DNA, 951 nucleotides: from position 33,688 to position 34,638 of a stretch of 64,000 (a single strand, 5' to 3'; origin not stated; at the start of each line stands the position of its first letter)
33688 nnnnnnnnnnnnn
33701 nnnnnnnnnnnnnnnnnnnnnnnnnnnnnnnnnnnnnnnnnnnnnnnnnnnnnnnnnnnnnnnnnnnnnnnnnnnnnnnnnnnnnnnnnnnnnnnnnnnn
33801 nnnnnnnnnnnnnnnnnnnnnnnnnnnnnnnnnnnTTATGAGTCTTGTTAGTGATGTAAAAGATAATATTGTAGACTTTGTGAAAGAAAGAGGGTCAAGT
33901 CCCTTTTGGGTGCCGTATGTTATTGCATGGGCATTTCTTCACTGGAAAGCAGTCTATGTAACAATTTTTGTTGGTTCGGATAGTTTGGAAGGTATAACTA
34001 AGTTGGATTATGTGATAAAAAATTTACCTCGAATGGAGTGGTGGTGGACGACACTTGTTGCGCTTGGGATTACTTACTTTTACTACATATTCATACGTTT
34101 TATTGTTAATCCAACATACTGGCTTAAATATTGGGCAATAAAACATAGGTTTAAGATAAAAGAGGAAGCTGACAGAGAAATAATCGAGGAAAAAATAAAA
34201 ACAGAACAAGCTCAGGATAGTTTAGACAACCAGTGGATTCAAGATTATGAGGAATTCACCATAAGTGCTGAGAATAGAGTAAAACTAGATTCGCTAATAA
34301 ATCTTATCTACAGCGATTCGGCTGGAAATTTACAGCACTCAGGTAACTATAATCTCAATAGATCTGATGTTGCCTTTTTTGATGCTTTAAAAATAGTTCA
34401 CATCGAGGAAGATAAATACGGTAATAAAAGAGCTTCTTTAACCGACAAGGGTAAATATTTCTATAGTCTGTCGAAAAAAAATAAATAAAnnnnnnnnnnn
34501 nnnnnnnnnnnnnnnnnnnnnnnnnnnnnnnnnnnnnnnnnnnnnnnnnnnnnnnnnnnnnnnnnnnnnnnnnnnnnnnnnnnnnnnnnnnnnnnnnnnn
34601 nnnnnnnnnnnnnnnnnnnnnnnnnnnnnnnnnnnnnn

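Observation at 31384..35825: dnaK operon carries two extra translationally coupled genes: a 2-TM membrane protein and a YbaK-like tRNA deacylase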

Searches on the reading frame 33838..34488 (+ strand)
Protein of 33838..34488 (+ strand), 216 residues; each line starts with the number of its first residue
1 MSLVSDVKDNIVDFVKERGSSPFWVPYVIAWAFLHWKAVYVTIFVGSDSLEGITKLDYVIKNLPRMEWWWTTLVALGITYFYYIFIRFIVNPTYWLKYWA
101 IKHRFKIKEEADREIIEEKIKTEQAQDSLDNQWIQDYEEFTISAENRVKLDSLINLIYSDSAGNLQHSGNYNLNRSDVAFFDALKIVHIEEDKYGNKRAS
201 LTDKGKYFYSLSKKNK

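Call 3: search_protein_families(library=pfam, proteins=[window:33838-34488:+], max_evalue=0.1)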
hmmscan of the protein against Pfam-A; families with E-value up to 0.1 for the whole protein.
window:33838-34488:+ (216 aa): 0 families

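Call 5: find_homologous_proteins(query=window:33838-34488:+)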
Query window:33838-34488:+ (216 aa): 1 proteins with E <= 0.001 among 124 candidates.
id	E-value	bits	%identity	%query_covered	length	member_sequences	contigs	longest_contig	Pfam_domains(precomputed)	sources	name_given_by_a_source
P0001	5.9e-141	486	100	100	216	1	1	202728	-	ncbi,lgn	-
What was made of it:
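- Tried and rejected: The word-indexed protein search found only ORF216 itself (call 5), which suggested an orphan.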

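Call 13: find_encoding_contigs(protein=P0001, flank=3000, max_places=3)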
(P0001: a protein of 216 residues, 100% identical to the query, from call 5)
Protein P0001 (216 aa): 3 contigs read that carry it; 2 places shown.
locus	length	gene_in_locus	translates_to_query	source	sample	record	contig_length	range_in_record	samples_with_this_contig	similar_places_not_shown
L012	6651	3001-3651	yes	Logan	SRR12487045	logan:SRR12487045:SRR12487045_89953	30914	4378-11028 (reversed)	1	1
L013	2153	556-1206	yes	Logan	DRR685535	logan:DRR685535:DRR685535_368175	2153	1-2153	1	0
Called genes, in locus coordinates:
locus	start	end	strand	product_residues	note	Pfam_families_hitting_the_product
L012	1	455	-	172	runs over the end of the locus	PF20803:PaaX_M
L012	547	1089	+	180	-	PF01025:GrpE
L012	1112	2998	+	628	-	PF00012:HSP70, PF06723:MreB_Mbl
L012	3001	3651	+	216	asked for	-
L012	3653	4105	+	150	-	PF04073:tRNA_edit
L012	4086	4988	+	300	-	PF00226:DnaJ, PF01556:DnaJ_C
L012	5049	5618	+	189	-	PF20803:PaaX_M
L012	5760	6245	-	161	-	-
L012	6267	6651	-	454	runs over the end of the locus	PF01406:tRNA-synt_1e, PF09334:tRNA-synt_1g, PF09190:DALR_2 (faint), PF23493:CysS_C (faint)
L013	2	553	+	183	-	?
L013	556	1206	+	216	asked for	-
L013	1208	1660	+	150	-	PF04073:tRNA_edit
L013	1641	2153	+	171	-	?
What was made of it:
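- Checked: ORF216 occurs with the identical sequence and the same neighbours in contigs from two further sequencing runs (call 13), so it is not an assembly artefact.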

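Call 16: search_protein_representatives(protein=window:33838-34488:+)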
Query: 216 residues. Proteins with E-value up to 0.001 (for the whole library): 229; up to 1e-10: 9; up to 1e-30: 1. The best 150 are listed.
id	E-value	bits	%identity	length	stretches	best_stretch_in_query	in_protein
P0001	1.9e-141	485.6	100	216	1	1-216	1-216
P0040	1.5e-12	64.2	33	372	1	4-153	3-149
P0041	1.8e-12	63.9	27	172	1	4-169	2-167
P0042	1.2e-11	61.2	35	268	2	5-139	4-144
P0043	1.4e-11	61.0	28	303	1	4-152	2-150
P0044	1.8e-11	60.6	34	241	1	13-208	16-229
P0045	4.0e-11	59.5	39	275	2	10-140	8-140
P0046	4.3e-11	59.4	36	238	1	11-210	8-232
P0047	5.6e-11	59.0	31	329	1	4-149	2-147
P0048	1.4e-10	57.7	30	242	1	10-210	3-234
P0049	2.2e-10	57.0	29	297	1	5-174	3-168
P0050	2.4e-10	56.9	29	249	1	6-151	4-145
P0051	3.7e-10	56.3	32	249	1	7-209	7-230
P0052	8.6e-10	55.1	33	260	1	8-158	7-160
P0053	2.2e-09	53.8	30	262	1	4-143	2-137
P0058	5.0e-09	52.6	27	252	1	3-209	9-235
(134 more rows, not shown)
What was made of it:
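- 33838..34488 (+): ORF216: N-in/C-in two-TM protein with a long coiled-coil helix and a C-terminal winged-helix domain. AT-rich. Absent from this slot in the closest relatives sampled. Member of an uncharacterised accessory family also found in phages. 229 distant homologues by exhaustive phmmer (call 16).
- Tried and rejected: The exhaustive phmmer search overturned this with 229 relatives (call 16).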

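Call 19: search_protein_families(library=pfam, alignment_id=A1, max_evalue=0.01)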
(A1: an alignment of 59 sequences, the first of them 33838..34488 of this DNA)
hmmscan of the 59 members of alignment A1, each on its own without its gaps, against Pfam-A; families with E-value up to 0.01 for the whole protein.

A. member 1, window:33838-34488:+ (216 aa): 0 families

B. families by the number of members that match (of 59 scanned): 19 families
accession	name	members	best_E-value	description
PF11875.14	DnaJ-like_C11_C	1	0.0002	DnaJ-like protein C11, C-terminal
PF01863.23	YgjP-like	1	0.00048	YgjP-like, metallopeptidase domain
PF07074.17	TRAP-gamma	1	0.00052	Translocon-associated protein, gamma subunit (TRAP-gamma)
PF06785.16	UPF0242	1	0.00056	Uncharacterised protein family (UPF0242) N-terminus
PF15048.11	OSTbeta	1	0.00066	Organic solute transporter subunit beta protein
PF09588.16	YqaJ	1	0.00092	YqaJ-like viral recombinase domain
PF14947.12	HTH_45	1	0.0011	Winged helix-turn-helix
PF24319.2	DUF7491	1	0.0012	Coiled-coil region of unknown function (DUF7491)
PF05645.19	RNA_pol_Rpc82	1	0.0016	RNA polymerase III subunit RPC82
PF17145.10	DUF5119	1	0.0021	Domain of unknown function (DUF5119)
PF04102.17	SlyX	1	0.0033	SlyX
PF14772.11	NYD-SP28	1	0.0036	Sperm tail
PF13476.12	AAA_23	1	0.0046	AAA domain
PF23589.2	WH_AprA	1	0.0048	AprA winged helix domain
PF12128.14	DUF3584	1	0.0057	Protein of unknown function (DUF3584)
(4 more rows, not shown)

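Call 20: search_protein_families(library=phrogs, alignment_id=A1, max_evalue=0.01)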
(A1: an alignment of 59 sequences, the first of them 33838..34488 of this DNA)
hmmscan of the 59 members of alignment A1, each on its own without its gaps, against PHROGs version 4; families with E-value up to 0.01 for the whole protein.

A. member 1, window:33838-34488:+ (216 aa): 1 family
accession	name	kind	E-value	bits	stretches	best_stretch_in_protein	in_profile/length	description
phrog_4780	-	unknown function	0.0096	16.5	0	8-77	9-66/275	-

B. families by the number of members that match (of 59 scanned): 18 families
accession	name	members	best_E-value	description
phrog_4780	-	54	1.9e-20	-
phrog_13369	-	51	4.2e-13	-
phrog_24478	-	45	7.4e-12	-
phrog_22645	-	41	2.7e-12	-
phrog_35327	-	33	3e-08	-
phrog_8191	-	8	2e-06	-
phrog_10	-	2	0.00077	major head protein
phrog_11046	-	1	7.8e-05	transcriptional regulator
phrog_9806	-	1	0.0002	-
phrog_27316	-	1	0.00073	-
phrog_10079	-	1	0.00093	-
phrog_21066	-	1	0.0015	-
phrog_26703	-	1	0.0033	-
phrog_8681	-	1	0.0054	-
phrog_26697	-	1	0.0062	-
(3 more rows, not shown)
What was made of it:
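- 33838..34488 (+): 54 of 59 members hit phrog_4780 (call 20).
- On ORF216 family (phrog_4780-like two-TM / coiled-coil / winged-helix proteins): phrog_4780 E 0.0096, 16.5 bits (call 20).
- Closest known: phrog_4780 and related PHROGs. Same: 54 of 59 family members match phrog_4780, best E 1.9e-20 (call 20).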

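Call 21: search_protein_families(library=padloc, alignment_id=A1, max_evalue=0.01)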
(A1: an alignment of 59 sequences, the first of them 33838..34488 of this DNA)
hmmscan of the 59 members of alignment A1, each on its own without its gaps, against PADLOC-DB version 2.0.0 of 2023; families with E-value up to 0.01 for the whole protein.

A. member 1, window:33838-34488:+ (216 aa): 0 families

B. families by the number of members that match (of 59 scanned): 10 families
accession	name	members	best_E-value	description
PDLC03863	LmuB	1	5.2e-05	-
PDLC00637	ZorA2|ZorA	1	6.7e-05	MotA/ExbB/TolQ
PDLC00508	JetC1|JetC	1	0.00024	DUF3584 domain; MukB-like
PDLC03862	LmuB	1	0.00066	-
PDLC04887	PDC-S06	1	0.0016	-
PDLC04770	PDC-M67B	1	0.0021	-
PDLC00005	DruB1|DruB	1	0.0047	Unknown function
PDLC00264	LmuC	1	0.0061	Unknown function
PDLC03859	LmuB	1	0.0067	-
PDLC04652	PDC-M44B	1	0.0095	-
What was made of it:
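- On Known anti-phage defence proteins (PADLOC-DB): Family members give only scattered single coiled-coil-type hits (call 21).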

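Call 22: search_protein_families(library=ncbifam, proteins=[window:33838-34488:+], max_evalue=0.01)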
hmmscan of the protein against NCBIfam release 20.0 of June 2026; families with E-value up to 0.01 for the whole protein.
window:33838-34488:+ (216 aa): 0 families
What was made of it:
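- Tried and rejected: Pfam, NCBIfam and PADLOC gave nothing for ORF216 (calls 3, 19, 21, 22).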

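Call 38: predict_structure(alignment_id=A1)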
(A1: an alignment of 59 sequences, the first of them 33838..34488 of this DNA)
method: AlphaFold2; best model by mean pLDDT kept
length: 216 residues; sequences in the alignment: 59
mean_pLDDT: 92.2   pTM: 0.63
mean pLDDT of the five models: 92.2, 91.7, 91.2, 90.2, 90.0
residues with pLDDT >= 90: 178; 70-90: 25; 50-70: 12; < 50: 1
segments of 3 or more residues with pLDDT < 50: none
pLDDT, mean of each block of 10 residues (from residue 1): 90 87 91 95 95 94 88 95 94 96 98 98 97 97 96 90 61 86 97 92 97 95
secondary structure, 60 per line:
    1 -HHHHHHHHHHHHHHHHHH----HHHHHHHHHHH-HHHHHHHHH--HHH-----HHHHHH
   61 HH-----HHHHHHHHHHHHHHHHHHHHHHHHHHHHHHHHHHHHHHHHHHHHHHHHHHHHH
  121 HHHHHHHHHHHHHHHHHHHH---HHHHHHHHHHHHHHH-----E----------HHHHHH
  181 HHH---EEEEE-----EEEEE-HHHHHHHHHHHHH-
elements in order: H2-19 H24-34 H36-44 H55-62 H68-140 H144-158 H175-183 E187-191 E197-201 H203-215
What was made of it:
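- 33838..34488 (+): AF2 pLDDT 92.2 (call 38).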

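Call 42: search_dna_similar(query=P0041, collection=phages, mode=protein, max_evalue=0.001, max_rows=25)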
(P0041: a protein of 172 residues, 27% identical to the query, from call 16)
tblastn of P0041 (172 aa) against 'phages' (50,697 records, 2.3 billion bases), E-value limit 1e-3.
Records with a match: 2; places in all: 2; records where one place covers at least 80% of the query: 2.
Best place of each record, by identity: <60% 2.
By first word of the organism name: Escherichia 1; Klebsiella 1.
By host as written in the record: Escherichia coli 1; Klebsiella oxytoca BBCO_XO_1 1.
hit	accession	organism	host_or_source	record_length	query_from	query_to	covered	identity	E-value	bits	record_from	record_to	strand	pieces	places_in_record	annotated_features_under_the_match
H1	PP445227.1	Escherichia phage EC.W1-9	Escherichia coli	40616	4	157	90%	28.8%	1e-5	50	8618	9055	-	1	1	hypothetical protein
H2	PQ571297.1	Klebsiella phage KO-TP1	Klebsiella oxytoca BBCO_XO_1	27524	8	148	82%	26.9%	8e-4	45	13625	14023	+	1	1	hypothetical protein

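Call 43: fold_search(model_id=the predicted structure, library=viral)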
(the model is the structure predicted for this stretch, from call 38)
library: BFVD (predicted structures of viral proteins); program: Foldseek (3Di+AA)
matches with E <= 10: 579; with E <= 0.001: 0
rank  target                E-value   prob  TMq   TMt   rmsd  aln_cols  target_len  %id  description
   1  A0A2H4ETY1            8.9e-02  0.91  0.25  0.40   6.1        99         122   16  (no name in the UniProt tables at hand)
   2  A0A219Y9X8            1.4e-01  0.89  0.20  0.45   5.9        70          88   17  (no name in the UniProt tables at hand)
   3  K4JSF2                1.7e-01  0.98  0.25  0.69   3.3        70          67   14  Uncharacterized protein [Caulobacter phage CcrColossus]
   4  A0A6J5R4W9            1.9e-01  0.98  0.21  0.76   2.6        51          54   18  Uncharacterized protein [uncultured Caudovirales phage]
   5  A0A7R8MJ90            2.2e-01  0.30  0.26  0.15  21.6       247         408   13  Uncharacterized protein [Klebsiella phage vB_KvM-Eowyn]
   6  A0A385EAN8            2.3e-01  0.96  0.17  0.55   2.8        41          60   20  Uncharacterized protein [Caulobacter phage CcrPW]
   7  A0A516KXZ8            2.6e-01  0.96  0.25  0.69   3.1        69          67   23  (no name in the UniProt tables at hand)
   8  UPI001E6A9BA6         2.8e-01  0.87  0.27  0.50   6.5       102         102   10  (no name look-up for this kind of identifier)
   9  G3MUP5                3.1e-01  0.85  0.26  0.53   4.4        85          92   16  Uncharacterized protein [Escherichia phage Bp7]
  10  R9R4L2                3.6e-01  0.80  0.27  0.50   5.8        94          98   13  Uncharacterized protein [Vibrio phage JA-1]
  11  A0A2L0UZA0            5.7e-01  0.63  0.13  0.34   4.7        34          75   12  Uncharacterized protein [Agrobacterium phage Atu_ph07]
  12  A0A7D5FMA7            5.7e-01  0.54  0.13  0.19   8.2        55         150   16  (no name in the UniProt tables at hand)
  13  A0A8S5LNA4            6.1e-01  0.85  0.23  0.60   4.2        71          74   10  Multiple antibiotic resistance protein MarR/DNA family protein, HTH motif.67A [Siphoviridae sp. ctsf32]
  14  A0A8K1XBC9            6.1e-01  0.30  0.17  0.11  11.9        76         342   16  (no name in the UniProt tables at hand)
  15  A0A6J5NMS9            6.5e-01  0.75  0.14  0.43   6.6        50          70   14  Uncharacterized protein [uncultured Caudovirales phage]
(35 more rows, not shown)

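Call 44: get_annotated_region(hit=H1, flank=4000)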
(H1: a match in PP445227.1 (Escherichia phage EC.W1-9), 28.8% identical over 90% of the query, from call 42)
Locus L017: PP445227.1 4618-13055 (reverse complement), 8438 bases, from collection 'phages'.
description: Escherichia phage EC.W1-9, complete genome.
organism: Escherichia phage EC.W1-9 (NCBI taxid 3021017)
taxonomy: Viruses; Duplodnaviria; Heunggongvirae; Uroviricota; Caudoviricetes
host: Escherichia coli; source: sewage water; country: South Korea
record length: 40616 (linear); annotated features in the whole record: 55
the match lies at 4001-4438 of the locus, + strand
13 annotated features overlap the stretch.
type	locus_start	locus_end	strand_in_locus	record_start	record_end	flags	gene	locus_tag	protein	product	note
CDS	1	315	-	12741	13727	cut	-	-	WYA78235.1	hypothetical protein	-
CDS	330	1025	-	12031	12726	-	-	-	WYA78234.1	putative endoprotease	STM2005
CDS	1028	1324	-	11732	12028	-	-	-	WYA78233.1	hypothetical protein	-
CDS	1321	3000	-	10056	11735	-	-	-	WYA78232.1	collar head-to-tail connector protein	-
CDS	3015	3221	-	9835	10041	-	-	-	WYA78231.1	hypothetical protein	-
CDS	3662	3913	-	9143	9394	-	-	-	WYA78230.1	hypothetical protein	-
CDS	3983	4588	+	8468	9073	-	-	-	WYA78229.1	hypothetical protein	-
CDS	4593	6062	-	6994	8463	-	-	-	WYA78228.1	terminase large subunit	-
CDS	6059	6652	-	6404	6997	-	-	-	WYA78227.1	terminase small subunit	-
CDS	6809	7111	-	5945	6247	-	-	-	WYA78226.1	hypothetical protein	-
CDS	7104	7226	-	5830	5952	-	-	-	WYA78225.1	hypothetical protein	-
CDS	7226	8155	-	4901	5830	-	-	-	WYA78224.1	ea22 protein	-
CDS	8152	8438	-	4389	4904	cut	-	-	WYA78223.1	hypothetical protein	-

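Call 45: get_annotated_region(hit=H2, flank=4000)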
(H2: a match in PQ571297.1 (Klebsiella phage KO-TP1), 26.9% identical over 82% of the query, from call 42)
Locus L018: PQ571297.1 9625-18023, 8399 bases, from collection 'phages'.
description: Klebsiella phage KO-TP1, complete genome.
organism: Klebsiella phage KO-TP1 (NCBI taxid 3385246)
taxonomy: Viruses
host: Klebsiella oxytoca BBCO_XO_1; source: antibiotic induction; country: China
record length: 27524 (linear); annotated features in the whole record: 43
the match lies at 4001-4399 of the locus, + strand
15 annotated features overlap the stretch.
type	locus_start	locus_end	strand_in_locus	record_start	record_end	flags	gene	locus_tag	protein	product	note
CDS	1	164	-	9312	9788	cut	-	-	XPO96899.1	endolysin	KO-TP1_gp13; KO-TP1_gp13; Annot2=(hmm profile search-phrog [Rank2]) phrog_90 endolysin;Annot3=(structure ...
CDS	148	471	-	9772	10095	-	-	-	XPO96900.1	holin/anti-holin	KO-TP1_gp14; KO-TP1_gp14; Annot2=(hmm profile search-vog [Rank2]) VOG60091 sp|Q9T1T7|VLYS_BPAPS Putative lysis protein ...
CDS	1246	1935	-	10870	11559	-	-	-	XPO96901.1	anti-termination protein Q-like protein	KO-TP1_gp15; KO-TP1_gp15; Annot2=(hmm profile search-vog [Rank2]) VOG50878 sp|P13870|REGQ_BP82 Antitermination protein ...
CDS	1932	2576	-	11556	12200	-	-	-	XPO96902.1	recombination protein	KO-TP1_gp16; KO-TP1_gp16; Annot2=(hmm profile search-phrog [Rank2]) phrog_171 NinG/ Rap DNA junction specific ...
CDS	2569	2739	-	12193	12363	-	-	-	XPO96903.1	protein NinE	KO-TP1_gp17; KO-TP1_gp17; Annot2=(hmm profile search-vog [Rank2]) VOG45771 sp|P03768|NINE_LAMBD Protein ninE; ...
CDS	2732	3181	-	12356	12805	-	-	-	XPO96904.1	protein ninB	KO-TP1_gp18; KO-TP1_gp18; Annot2=(hmm profile search-phrog [Rank2]) phrog_72 NinB/ Orf homologous recombination ...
CDS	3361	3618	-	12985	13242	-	-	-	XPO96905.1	DNA polymerase III theta subunit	KO-TP1_gp19; KO-TP1_gp19; Annot2=(hmm profile search-vog [Rank2]) VOG27543 REFSEQ DNA polymerase III theta ...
CDS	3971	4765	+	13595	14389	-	-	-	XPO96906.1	hypothetical protein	KO-TP1_gp20; KO-TP1_gp20; None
CDS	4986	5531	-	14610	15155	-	-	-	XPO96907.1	hypothetical protein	KO-TP1_gp21; KO-TP1_gp21; None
CDS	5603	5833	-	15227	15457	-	-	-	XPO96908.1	MarR family transcription regulator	KO-TP1_gp22; KO-TP1_gp22; Annot2=(structure alignment-afuniprot50) AF-A0A5D3J4W0-F1-model_v4 MarR family ...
CDS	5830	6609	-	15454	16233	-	-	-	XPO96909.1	putative replication protein p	KO-TP1_gp23; KO-TP1_gp23; Annot2=(hmm profile search-vog [Rank2]) VOG27508 sp|P03689|VRPP_LAMBD Replication protein ...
CDS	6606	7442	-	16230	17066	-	-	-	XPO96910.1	replication initiation O-like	KO-TP1_gp24; KO-TP1_gp24; Annot2=(hmm profile search-phrog [Rank2]) phrog_277 replication initiation ...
CDS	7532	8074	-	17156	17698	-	-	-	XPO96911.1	CII-like transcriptional activator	KO-TP1_gp25; KO-TP1_gp25; Annot2=(hmm profile search-phrog [Rank2]) phrog_163 CII-like transcriptional ...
CDS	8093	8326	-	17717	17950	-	-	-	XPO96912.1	regulatory protein Cro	KO-TP1_gp26; KO-TP1_gp26; Annot2=(structure alignment-afuniprot50) AF-A0A2P5ITX7-F1-model_v4 Transcriptional ...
CDS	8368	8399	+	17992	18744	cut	-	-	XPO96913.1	transcriptional regulator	KO-TP1_gp27; KO-TP1_gp27; Annot2=(structure alignment-afuniprot50) AF-A0A4Y8DQD4-F1-model_v4 LexA family ...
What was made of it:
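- Closest known: phrog_4780 and related PHROGs. Same: In Escherichia phage EC.W1-9 and Klebsiella phage KO-TP1 the homologue is a single gene on the opposite strand from its neighbours (calls 44, 45).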

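Call 54: find_related_loci(query=A3, collection=viral_contigs, flank=4000)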
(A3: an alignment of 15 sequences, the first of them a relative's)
Query A3 (172 aa) in viral_contigs; peptide patterns used: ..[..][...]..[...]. (x = any residue, [..] = any of these).
150 stretches matched a pattern; 3 encode a relative of the query (tblastn E <= 1e-3); 3 distinct loci.
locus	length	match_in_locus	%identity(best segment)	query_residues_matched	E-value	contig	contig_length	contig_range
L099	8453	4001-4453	41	1-153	3e-38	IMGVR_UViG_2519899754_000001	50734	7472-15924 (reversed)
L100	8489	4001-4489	41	2-164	1e-37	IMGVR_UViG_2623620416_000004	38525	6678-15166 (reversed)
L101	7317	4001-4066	64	15-36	9e-7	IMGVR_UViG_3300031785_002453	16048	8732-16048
